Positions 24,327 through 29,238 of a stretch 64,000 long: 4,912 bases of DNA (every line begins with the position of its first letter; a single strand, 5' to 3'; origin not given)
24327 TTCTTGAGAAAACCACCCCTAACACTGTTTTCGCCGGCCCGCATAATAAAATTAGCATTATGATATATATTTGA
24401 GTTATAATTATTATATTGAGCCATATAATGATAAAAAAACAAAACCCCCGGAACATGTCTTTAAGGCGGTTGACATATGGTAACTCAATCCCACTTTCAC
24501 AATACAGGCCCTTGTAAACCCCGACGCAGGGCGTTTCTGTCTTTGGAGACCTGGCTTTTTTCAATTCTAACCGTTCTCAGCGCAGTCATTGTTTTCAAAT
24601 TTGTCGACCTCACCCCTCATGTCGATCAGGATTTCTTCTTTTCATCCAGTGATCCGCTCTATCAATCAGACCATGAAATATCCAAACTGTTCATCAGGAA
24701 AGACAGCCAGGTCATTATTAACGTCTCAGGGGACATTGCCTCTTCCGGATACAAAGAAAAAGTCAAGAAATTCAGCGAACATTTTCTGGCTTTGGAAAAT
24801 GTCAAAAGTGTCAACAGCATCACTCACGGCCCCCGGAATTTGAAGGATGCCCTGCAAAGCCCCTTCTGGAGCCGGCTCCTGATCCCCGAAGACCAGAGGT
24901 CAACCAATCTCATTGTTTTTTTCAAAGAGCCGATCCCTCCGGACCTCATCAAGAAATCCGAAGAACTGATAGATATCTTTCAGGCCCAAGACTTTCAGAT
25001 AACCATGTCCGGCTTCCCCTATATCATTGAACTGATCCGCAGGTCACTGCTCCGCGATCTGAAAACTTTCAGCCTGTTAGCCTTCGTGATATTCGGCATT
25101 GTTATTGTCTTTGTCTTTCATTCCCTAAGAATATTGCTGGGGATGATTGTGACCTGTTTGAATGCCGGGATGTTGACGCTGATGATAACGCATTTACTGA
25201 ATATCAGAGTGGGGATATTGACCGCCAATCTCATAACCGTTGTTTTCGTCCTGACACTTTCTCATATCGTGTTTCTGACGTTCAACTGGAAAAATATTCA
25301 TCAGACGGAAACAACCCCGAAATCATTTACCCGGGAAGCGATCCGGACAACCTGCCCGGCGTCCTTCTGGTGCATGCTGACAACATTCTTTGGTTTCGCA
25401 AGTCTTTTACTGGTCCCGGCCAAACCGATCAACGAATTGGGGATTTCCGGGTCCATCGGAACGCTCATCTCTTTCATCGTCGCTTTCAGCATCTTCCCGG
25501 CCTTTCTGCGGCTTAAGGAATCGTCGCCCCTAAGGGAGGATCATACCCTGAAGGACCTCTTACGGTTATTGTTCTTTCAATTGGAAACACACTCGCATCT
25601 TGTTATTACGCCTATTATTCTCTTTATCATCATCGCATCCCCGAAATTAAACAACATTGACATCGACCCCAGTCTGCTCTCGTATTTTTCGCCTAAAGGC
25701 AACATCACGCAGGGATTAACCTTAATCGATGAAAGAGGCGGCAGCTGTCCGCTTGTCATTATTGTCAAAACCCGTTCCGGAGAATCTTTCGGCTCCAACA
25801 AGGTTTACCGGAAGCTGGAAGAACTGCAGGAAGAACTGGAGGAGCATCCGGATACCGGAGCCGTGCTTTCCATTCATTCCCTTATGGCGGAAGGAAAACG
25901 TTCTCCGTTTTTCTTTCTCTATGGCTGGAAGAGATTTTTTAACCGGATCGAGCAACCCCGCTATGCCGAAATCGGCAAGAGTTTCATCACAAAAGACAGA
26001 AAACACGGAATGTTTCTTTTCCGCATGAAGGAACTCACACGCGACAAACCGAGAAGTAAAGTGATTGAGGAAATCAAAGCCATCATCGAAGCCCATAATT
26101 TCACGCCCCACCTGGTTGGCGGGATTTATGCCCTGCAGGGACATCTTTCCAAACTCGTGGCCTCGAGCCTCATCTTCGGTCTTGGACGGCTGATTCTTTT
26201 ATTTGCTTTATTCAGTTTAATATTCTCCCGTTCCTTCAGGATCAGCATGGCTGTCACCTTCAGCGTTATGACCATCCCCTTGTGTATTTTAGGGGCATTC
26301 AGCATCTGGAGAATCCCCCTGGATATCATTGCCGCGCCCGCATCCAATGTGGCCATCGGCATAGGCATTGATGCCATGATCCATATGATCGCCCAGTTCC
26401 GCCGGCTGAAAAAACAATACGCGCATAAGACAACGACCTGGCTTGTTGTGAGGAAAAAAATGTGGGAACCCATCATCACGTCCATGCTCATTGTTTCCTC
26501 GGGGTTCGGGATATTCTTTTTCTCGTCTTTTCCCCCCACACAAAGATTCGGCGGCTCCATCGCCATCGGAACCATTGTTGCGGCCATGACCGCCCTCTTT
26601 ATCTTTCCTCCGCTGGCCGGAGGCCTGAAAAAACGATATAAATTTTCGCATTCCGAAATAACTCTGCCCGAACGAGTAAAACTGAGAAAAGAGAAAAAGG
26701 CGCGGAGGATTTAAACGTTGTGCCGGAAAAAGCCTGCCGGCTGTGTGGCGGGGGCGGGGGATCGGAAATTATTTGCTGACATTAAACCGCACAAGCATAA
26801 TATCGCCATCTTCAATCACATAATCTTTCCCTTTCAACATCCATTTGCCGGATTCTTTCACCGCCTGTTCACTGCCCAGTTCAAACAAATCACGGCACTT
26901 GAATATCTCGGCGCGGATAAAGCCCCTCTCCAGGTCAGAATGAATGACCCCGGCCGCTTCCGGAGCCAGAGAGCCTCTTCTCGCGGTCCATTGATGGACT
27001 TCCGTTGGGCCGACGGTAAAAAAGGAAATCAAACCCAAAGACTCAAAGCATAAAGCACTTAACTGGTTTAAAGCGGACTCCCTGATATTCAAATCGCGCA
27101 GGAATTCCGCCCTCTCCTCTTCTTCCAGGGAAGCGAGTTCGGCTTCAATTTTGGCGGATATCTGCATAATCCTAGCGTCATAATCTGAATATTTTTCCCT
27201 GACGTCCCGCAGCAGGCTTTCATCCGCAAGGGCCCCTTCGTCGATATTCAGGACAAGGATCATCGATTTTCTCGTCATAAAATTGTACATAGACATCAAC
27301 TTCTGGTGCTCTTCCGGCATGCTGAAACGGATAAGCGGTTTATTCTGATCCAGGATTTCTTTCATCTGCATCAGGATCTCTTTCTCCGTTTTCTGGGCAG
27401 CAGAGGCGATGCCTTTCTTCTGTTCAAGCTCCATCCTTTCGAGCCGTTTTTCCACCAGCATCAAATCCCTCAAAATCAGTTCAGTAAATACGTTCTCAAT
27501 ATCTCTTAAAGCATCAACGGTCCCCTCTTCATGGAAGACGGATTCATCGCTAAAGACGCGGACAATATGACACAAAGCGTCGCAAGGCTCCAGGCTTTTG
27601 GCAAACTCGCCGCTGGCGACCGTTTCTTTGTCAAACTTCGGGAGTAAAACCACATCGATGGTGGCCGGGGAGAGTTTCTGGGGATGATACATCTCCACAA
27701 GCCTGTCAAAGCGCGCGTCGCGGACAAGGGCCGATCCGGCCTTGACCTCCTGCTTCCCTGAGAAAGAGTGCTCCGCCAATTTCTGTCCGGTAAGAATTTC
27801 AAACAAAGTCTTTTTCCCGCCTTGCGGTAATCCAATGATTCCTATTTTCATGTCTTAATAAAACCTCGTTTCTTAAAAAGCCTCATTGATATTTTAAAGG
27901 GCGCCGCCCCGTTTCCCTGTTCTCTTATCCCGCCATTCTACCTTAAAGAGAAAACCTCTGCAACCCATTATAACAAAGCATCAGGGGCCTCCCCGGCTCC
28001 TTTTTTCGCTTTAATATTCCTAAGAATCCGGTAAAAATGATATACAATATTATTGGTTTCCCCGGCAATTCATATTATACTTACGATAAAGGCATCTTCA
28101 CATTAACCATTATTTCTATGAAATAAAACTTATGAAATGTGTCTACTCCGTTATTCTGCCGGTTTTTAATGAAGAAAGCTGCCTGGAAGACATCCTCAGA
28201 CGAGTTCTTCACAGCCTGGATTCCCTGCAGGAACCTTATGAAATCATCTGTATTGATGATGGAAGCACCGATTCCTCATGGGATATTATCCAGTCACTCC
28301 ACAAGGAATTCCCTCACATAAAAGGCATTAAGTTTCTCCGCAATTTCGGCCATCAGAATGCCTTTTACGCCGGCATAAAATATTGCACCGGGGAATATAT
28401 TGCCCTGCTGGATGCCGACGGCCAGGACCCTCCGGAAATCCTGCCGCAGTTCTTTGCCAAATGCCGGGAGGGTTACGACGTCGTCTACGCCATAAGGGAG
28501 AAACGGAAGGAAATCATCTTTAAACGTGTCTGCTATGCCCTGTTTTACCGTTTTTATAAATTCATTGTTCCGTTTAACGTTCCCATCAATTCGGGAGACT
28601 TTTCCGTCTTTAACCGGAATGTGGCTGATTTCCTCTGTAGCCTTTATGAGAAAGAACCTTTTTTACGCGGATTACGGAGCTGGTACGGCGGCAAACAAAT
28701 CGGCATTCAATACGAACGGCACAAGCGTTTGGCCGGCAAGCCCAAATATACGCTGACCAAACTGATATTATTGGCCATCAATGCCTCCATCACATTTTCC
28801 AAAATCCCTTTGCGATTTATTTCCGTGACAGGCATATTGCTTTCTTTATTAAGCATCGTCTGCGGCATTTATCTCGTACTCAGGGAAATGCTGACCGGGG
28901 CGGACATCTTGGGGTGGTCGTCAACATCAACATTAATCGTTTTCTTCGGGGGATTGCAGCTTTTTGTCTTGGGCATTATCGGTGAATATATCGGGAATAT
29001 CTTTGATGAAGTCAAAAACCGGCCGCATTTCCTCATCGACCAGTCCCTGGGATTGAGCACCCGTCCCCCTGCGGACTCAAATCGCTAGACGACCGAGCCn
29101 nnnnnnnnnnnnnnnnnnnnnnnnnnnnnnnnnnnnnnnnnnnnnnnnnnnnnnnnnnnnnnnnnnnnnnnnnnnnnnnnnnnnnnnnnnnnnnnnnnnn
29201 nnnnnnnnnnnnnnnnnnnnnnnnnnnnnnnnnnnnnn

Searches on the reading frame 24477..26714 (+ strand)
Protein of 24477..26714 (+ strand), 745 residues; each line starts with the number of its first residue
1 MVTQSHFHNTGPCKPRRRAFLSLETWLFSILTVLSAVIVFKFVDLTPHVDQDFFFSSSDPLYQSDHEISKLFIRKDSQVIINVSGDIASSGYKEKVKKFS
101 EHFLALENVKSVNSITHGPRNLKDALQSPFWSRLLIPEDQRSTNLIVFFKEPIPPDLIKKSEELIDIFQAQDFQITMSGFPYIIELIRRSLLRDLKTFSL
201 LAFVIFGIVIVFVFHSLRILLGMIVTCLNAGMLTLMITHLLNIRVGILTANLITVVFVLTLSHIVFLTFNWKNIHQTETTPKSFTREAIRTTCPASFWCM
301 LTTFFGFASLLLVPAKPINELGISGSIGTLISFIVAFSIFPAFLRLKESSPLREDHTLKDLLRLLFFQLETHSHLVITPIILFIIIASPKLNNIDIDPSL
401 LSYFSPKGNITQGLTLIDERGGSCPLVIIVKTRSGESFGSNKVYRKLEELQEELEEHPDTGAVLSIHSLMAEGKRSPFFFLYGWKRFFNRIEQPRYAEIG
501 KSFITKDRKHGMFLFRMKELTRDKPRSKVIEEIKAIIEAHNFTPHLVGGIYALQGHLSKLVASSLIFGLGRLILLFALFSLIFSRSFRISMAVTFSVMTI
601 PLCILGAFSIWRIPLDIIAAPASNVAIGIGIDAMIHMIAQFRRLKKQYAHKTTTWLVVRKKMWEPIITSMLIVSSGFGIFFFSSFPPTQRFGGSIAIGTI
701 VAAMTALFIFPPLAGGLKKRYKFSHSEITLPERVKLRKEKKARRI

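Call 3: search_protein_families(library=pfam, proteins=[window:24477-26714:+], max_evalue=0.01)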
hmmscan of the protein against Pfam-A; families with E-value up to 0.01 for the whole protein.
window:24477-26714:+ (745 aa): 1 family
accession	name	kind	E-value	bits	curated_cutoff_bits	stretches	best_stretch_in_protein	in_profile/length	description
PF03176.21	MMPL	-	7.3e-18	65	20.5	2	105-347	50-302/333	MMPL family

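Call 5: search_protein_families(library=ncbifam, proteins=[window:24477-26714:+], max_evalue=0.001)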
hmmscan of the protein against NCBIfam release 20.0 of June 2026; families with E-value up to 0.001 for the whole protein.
window:24477-26714:+ (745 aa): 4 families
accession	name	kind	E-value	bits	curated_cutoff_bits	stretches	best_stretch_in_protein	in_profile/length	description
TIGR00921.1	2A067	subfamily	4.7e-37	127.4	351.9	2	374-714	5-343/733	hydrophobe/amphiphile efflux-3 (HAE3) family transporter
TIGR00833.1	actII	subfamily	1.7e-17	63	874.7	2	615-726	229-340/910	MMPL family RND transporter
TIGR03480.1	HpnN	hypoth_equivalog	6e-17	60.9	751.85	1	169-450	245-523/862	hopanoid biosynthesis associated RND transporter like protein HpnN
NF052374.1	HopndTporHpnN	equivalog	9.3e-07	27.3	1100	1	199-401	278-479/858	hopanoid transporter HpnN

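Call 52: find_homologous_proteins(query=window:24477-26714:+, max_evalue=1e-20)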
Query window:24477-26714:+ (745 aa): 517 proteins with E <= 1e-20 among 8000 candidates; the best 120 are listed.
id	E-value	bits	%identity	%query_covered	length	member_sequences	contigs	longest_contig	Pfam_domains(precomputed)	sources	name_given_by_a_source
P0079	0.0e+0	1651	100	100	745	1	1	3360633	PF03176.22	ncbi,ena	-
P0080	0.0e+0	1094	67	96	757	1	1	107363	PF03176.22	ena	-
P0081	0.0e+0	1090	65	98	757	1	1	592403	PF03176.22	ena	-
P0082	7.6e-294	994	62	97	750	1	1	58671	PF03176.22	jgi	jgi:uncharacterized protein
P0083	3.6e-273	926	59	94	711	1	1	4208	PF03176.22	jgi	jgi:uncharacterized protein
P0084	9.0e-260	882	57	95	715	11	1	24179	PF03176.22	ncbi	-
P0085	7.8e-257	872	57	94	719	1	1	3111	PF03176.22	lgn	-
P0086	1.2e-253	861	56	94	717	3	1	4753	PF03176.22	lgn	-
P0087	6.7e-253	859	55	97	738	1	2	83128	PF03176.22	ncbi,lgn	-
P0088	1.3e-250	851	54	94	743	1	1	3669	PF03176.22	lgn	-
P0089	5.1e-249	846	55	94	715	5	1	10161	PF03176.22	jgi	jgi:predicted RND superfamily exporter protein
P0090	5.7e-246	836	55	95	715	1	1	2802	PF03176.22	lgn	-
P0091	4.3e-244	830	53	95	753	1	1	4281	PF03176.22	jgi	-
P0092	5.4e-242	823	54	93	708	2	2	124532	PF03176.22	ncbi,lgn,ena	-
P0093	2.0e-241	821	54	94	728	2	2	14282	PF03176.22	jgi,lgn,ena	-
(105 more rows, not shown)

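Call 53: find_encoding_contigs(protein=P0081, flank=10000, max_places=1)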
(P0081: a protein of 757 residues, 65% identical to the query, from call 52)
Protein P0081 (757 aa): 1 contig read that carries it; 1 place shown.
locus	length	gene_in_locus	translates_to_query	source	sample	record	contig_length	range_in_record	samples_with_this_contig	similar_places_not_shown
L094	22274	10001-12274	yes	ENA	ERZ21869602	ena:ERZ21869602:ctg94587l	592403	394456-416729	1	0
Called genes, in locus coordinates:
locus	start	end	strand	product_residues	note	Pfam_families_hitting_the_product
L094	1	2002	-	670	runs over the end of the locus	PF11896:GlgE_dom_N_S, PF21702:GLGE_C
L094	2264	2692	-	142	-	PF02675:AdoMet_dc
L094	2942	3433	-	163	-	PF00254:FKBP_C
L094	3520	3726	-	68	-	PF00313:CSD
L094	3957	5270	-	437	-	PF00939:Na_sulph_symp, PF02040:ArsB, PF03600:CitMHS, PF06450:NhaB (weak)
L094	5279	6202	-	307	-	PF00359:PTS_EIIA_2, PF00571:CBS (faint)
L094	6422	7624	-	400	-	PF13472:Lipase_GDSL_2 (faint)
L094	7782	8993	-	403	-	PF04851:ResIII, PF00270:DEAD, PF00271:Helicase_C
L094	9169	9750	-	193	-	-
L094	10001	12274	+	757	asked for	PF03176:MMPL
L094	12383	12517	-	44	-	-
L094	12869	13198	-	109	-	PF04342:DMT_6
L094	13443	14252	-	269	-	PF03692:CxxCxxCC (weak)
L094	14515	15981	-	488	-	PF02310:B12-binding, PF04055:Radical_SAM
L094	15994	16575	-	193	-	PF00440:TetR_N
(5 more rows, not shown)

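Call 54: find_encoding_contigs(protein=P0080, flank=10000, max_places=1)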
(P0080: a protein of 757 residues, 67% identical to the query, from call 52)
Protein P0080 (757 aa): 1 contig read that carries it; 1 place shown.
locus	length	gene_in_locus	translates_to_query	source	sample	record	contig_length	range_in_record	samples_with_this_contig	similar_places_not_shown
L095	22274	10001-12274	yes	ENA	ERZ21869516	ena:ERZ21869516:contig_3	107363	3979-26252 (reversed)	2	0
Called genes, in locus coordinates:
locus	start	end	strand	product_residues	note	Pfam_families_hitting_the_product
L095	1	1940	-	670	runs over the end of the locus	PF11896:GlgE_dom_N_S, PF21702:GLGE_C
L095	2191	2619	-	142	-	PF02675:AdoMet_dc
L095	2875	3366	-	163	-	PF00254:FKBP_C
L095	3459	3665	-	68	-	PF00313:CSD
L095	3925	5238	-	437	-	PF00939:Na_sulph_symp, PF02040:ArsB, PF03600:CitMHS, PF06450:NhaB (weak), PF00939:Na_sulph_symp (weak)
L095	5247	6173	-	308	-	PF00359:PTS_EIIA_2, PF00571:CBS (weak)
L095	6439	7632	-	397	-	PF13472:Lipase_GDSL_2 (weak)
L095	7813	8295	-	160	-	PF00271:Helicase_C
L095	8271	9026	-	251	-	PF04851:ResIII, PF00270:DEAD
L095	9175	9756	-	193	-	-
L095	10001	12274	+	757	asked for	PF03176:MMPL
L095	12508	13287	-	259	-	PF03692:CxxCxxCC (weak)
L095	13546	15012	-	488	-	PF02310:B12-binding, PF04055:Radical_SAM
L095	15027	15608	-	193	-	PF00440:TetR_N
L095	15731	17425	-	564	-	PF00682:HMGL-like, PF22615:IPMS_D2, PF08502:LeuA_dimer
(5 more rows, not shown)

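Call 55: find_encoding_contigs(protein=P0082, flank=10000, max_places=1)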
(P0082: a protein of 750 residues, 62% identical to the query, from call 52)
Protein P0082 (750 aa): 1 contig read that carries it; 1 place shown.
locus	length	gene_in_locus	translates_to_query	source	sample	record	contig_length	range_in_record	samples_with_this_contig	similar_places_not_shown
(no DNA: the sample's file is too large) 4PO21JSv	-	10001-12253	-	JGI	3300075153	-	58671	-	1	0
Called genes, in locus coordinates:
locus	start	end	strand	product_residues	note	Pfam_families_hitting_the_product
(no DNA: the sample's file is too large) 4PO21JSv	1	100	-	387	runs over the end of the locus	PF20706:GT4-conflict, PF13439:Glyco_transf_4, PF13579:Glyco_trans_4_4, PF08323:Glyco_transf_5, PF00534:Glycos_transf_1, PF13692:Glyco_trans_1_4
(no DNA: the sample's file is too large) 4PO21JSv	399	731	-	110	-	PF01050:MannoseP_isomer (weak), PF07883:Cupin_2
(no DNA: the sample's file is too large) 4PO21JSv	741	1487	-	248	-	PF00731:AIRC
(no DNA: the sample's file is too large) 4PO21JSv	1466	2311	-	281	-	PF02540:NAD_synthase (weak), PF00733:Asn_synthase (weak), PF01171:ATP_bind_3 (faint), PF06508:QueC (faint)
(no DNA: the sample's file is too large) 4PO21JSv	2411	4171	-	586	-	PF00890:FAD_binding_2 (faint), PF01266:DAO (faint), PF21162:ETFQO_UQ-bd, PF05187:Fer4_ETF_QO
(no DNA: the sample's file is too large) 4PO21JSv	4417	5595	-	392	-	PF13593:SBF_like, PF01758:SBF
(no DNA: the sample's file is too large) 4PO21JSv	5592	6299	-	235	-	PF02683:DsbD_TM, PF13386:DsbD_2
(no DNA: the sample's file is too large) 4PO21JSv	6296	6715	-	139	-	-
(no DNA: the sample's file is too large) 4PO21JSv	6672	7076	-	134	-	PF08859:DGC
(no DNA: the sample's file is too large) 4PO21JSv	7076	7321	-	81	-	PF13192:Thioredoxin_3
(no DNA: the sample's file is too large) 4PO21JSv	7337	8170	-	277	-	PF05175:MTS, PF01135:PCMT, PF01209:Ubie_methyltran, PF13489:Methyltransf_23, PF13847:Methyltransf_31, PF08241:Methyltransf_11, PF08242:Methyltransf_12, PF13649:Methyltransf_25, +6 more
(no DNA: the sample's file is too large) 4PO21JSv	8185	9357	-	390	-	PF03773:ArsP_1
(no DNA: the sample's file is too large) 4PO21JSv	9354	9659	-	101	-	PF02001:DUF134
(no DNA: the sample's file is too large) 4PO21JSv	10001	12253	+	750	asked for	PF03176:MMPL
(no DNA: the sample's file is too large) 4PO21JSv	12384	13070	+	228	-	PF00072:Response_reg, PF00486:Trans_reg_C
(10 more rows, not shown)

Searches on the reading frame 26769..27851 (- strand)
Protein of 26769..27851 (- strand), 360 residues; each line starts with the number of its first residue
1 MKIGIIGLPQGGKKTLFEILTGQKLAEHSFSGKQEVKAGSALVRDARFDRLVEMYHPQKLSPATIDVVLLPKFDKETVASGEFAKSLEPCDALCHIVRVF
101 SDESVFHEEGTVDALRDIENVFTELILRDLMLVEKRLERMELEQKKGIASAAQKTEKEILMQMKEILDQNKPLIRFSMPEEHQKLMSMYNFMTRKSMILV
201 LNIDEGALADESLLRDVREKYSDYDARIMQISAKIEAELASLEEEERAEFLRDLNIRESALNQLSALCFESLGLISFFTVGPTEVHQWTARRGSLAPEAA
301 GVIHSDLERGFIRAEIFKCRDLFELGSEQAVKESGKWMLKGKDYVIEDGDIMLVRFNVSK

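Call 3: search_protein_families(library=pfam, proteins=[window:26769-27851:-], max_evalue=0.01)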
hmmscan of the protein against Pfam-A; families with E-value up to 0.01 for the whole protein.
window:26769-27851:- (360 aa): 2 families
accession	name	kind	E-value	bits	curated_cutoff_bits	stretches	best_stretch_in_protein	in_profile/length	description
PF06071.19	YchF-GTPase_C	-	7e-36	122.7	27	1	274-357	1-84/84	Protein of unknown function (DUF933)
PF02824.27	TGS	-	0.009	16.5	22.2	0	290-351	13-55/60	TGS domain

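Call 5: search_protein_families(library=ncbifam, proteins=[window:26769-27851:-], max_evalue=0.001)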
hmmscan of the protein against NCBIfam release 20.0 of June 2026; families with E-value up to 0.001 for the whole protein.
window:26769-27851:- (360 aa): 2 families
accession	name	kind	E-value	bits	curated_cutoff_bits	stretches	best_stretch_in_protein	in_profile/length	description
TIGR00092.1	TIGR00092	equivalog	5.5e-86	289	279.2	1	2-358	4-368/368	redox-regulated ATPase YchF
NF007171.0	PRK09602.1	subfamily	3.9e-05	22.7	387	0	83-254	97-277/397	YchF-related putative GTPase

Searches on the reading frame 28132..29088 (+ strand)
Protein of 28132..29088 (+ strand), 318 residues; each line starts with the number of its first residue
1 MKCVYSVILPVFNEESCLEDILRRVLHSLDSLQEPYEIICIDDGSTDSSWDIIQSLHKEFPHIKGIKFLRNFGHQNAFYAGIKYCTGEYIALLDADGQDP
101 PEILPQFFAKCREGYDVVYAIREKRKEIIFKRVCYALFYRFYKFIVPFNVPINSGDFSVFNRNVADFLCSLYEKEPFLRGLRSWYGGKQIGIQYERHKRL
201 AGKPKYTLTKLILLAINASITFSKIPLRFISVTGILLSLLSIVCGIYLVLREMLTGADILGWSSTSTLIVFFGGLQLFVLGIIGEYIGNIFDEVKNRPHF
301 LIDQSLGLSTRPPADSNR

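Call 3: search_protein_families(library=pfam, proteins=[window:28132-29088:+], max_evalue=0.01)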
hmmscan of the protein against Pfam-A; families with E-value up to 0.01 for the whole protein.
window:28132-29088:+ (318 aa): 3 families
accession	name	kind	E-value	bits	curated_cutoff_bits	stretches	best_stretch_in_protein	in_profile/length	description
PF00535.33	Glycos_transf_2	-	2.2e-34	119.2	23.3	1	6-165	1-164/168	Glycosyl transferase family 2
PF10111.15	Glyco_tranf_2_2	-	5.9e-05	23.1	27.3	1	6-97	1-92/276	Glycosyltransferase like family 2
PF13641.12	Glyco_tranf_2_3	-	0.00052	20.5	27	1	5-118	3-119/230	Glycosyltransferase like family 2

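Call 5: search_protein_families(library=ncbifam, proteins=[window:28132-29088:+], max_evalue=0.001)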
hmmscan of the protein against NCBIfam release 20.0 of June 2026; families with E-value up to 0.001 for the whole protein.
window:28132-29088:+ (318 aa): 17 families
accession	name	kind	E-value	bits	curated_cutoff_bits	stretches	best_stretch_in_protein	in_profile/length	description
NF047588.1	GlcsyltransPgfSStrep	equivalog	2.7e-66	223.9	500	1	6-305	4-305/308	glycosyltransferase PgfS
NF007986.1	PRK10714.1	equivalog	1.3e-48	165.7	529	1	6-306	9-312/316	undecaprenyl-phosphate 4-deoxy-4-formamido-L-arabinose transferase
NF007482.0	PRK10073.1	equivalog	5.1e-16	58.6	423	1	5-106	8-105/334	glycosyltransferase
TIGR03937.1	PgaC_IcaA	equivalog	1.5e-12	47.2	422.3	1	6-96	48-135/407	poly-beta-1,6-N-acetyl-D-glucosamine synthase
NF047683.1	TeichurnBiosyTuaG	equivalog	3.4e-10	40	400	1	4-104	7-104/252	teichuronic acid biosynthesis protein TuaG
NF041875.1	EPS_EpsD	equivalog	4.2e-10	39.5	370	1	6-118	2-111/325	exopolysaccharide biosynthesis glycosyltransferase EpsD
TIGR04283.1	glyco_like_mftF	equivalog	2.3e-09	37.2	182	1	6-130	2-118/221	TIGR04283 family arsenosugar biosynthesis glycosyltransferase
TIGR03111.1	glyc2_xrt_Gpos1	hypoth_equivalog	4.4e-09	35.6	363.95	1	6-102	52-147/439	TIGR03111 family XrtG-associated glycosyltransferase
NF038302.1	EPS_HpsE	equivalog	7.7e-09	34.9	300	1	5-97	3-97/307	hormogonium polysaccharide biosynthesis glycosyltransferase HpsE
TIGR04182.1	glyco_TIGR04182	equivalog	4.6e-08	32.8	325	0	222-290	219-285/293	S-layer glycoprotein N-glycosyltransferase AglJ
NF050050.1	ProtGlycPglI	equivalog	1.3e-07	31.3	500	1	5-120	4-117/306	GalNAc(5)-diNAcBac-PP-undecaprenol beta-1,3-glucosyltransferase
TIGR03965.1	mycofact_glyco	equivalog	2.2e-07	30.1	280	1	6-107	77-175/467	mycofactocin biosynthesis glycosyltransferase MftF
NF058614.1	PPMAGASynPpgS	equivalog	1.1e-06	28.2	370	1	7-166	4-163/226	polyprenyl-phospho-N-acetylgalactosaminyl synthase PpgS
NF053739.1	GlytfEpsEBac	equivalog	2.4e-06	26.7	450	1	6-97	4-93/265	glycosyltransferase EpsE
NF010496.0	PRK13915.1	equivalog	8.5e-06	25.1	262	1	6-100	34-130/307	glucosyl-3-phosphoglycerate synthase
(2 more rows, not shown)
